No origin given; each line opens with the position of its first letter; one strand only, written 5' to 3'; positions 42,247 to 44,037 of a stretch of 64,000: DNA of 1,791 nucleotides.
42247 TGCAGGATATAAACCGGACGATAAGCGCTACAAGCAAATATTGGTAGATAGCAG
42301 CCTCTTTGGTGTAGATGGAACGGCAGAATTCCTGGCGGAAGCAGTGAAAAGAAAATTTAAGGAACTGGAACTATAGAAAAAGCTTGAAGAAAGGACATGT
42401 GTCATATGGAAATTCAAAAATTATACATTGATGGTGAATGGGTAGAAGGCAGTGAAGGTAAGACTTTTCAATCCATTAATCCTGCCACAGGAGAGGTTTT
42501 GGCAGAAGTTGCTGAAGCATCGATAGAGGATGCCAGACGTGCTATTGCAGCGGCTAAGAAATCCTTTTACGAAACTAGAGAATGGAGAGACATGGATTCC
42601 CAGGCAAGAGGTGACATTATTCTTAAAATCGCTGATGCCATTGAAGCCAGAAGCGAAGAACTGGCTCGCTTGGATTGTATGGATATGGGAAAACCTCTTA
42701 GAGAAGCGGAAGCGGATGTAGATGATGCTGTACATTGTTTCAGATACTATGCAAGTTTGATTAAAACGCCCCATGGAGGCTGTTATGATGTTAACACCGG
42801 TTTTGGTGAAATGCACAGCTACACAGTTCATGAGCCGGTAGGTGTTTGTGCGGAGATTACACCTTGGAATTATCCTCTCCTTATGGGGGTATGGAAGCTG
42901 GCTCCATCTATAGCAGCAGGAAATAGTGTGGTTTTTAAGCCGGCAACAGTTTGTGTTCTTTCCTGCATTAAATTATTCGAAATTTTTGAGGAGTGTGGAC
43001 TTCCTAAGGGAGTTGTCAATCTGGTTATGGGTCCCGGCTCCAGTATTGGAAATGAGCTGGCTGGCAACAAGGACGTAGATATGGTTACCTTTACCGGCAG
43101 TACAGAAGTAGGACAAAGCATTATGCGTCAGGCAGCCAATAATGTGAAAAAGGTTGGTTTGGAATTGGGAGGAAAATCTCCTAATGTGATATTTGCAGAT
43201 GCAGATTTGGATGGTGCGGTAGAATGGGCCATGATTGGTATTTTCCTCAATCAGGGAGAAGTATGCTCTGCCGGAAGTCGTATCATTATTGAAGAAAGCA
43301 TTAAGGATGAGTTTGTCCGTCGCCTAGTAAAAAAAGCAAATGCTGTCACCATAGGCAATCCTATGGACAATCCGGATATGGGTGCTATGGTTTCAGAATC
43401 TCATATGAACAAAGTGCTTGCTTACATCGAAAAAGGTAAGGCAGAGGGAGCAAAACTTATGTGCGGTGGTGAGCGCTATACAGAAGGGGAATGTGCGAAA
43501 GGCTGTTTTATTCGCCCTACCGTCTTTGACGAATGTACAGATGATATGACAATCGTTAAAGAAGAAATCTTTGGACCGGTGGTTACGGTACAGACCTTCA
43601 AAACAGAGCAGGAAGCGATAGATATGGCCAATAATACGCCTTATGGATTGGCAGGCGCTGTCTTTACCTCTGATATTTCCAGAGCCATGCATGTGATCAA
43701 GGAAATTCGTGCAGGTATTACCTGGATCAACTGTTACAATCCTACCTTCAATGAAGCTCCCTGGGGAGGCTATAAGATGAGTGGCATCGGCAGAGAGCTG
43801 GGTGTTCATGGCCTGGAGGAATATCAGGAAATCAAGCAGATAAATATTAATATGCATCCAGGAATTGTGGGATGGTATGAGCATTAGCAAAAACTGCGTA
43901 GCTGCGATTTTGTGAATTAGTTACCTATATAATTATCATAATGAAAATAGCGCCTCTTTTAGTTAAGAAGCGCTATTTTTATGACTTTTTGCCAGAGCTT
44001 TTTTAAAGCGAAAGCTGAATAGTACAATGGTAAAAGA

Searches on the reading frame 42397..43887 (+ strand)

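Call 74: search_protein_families(library=pfam, proteins=[window:42397-43887:+], max_evalue=0.00001)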
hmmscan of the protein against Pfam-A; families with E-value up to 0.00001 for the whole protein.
window:42397-43887:+ (496 aa): 2 families
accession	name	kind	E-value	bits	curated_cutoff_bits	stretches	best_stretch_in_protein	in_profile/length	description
PF00171.27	Aldedh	-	6.1e-181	602.4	23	1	15-482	1-461/461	Aldehyde dehydrogenase family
PF07368.16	DUF1487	-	2.6e-07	30.8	23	0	395-453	116-175/215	Protein of unknown function (DUF1487)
